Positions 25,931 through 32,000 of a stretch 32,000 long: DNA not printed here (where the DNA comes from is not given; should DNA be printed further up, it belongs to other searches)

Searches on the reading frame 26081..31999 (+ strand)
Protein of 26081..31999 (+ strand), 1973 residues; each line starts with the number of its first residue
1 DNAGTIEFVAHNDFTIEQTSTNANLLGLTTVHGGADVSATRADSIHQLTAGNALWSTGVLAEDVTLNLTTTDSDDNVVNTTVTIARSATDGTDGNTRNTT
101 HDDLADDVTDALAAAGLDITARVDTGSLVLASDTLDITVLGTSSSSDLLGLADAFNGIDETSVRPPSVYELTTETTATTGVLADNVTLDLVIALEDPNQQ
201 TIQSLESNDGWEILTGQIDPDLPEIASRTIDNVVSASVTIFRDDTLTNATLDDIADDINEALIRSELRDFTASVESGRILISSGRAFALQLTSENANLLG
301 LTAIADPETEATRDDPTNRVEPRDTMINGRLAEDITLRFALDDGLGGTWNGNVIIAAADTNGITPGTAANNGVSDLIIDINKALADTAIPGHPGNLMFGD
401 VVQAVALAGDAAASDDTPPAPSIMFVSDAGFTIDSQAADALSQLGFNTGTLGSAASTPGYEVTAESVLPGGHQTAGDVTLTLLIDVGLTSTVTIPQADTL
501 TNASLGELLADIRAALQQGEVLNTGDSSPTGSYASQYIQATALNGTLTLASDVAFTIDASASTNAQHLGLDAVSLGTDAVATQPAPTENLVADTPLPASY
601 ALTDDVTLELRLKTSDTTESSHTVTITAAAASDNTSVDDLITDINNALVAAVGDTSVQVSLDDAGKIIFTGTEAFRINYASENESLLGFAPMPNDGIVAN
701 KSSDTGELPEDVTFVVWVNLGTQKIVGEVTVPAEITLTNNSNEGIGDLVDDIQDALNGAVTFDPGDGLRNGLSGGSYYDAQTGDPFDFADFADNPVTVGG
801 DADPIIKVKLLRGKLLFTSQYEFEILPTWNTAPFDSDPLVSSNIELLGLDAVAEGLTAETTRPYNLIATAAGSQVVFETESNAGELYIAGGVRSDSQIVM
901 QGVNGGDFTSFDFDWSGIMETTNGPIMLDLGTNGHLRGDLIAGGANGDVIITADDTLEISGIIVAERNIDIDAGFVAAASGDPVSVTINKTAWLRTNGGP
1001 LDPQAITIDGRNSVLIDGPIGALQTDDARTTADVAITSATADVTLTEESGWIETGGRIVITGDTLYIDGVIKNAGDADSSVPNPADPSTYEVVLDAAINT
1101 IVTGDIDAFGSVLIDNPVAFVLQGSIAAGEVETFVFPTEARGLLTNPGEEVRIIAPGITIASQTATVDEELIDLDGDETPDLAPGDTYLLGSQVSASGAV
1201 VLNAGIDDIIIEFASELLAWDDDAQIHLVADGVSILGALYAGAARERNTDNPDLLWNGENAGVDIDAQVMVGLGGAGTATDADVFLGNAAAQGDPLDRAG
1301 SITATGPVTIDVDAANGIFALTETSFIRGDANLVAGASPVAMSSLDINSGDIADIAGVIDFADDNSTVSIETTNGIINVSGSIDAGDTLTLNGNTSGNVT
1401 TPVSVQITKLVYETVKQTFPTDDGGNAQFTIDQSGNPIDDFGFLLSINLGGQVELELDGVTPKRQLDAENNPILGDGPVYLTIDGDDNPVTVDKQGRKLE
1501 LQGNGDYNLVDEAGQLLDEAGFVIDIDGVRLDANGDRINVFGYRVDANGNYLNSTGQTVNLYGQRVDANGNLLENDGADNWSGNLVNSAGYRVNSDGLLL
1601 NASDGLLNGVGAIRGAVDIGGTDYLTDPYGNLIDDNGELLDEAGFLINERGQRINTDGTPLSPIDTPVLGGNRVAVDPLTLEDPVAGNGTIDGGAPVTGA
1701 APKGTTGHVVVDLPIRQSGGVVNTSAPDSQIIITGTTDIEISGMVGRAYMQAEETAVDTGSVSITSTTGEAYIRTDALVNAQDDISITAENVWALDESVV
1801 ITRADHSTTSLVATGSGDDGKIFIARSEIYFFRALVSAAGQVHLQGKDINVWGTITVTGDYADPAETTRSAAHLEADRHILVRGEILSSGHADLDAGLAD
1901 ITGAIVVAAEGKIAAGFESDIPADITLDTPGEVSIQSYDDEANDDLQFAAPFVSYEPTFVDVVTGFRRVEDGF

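Call 7: search_protein_families(library=pfam, proteins=[window:26081-31999:+], max_evalue=1)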
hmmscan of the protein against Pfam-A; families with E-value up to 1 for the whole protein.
window:26081-31999:+ (1973 aa): 1 family
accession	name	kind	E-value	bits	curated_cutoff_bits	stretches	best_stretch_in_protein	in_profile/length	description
PF12396.14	DUF3659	-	0.015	15.6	24.8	0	1515-1559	6-52/61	Protein of unknown function (DUF3659)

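Call 8: search_protein_families(library=ncbifam, proteins=[window:26081-31999:+], max_evalue=1)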
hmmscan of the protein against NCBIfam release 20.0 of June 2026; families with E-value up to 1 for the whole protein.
window:26081-31999:+ (1973 aa): 0 families
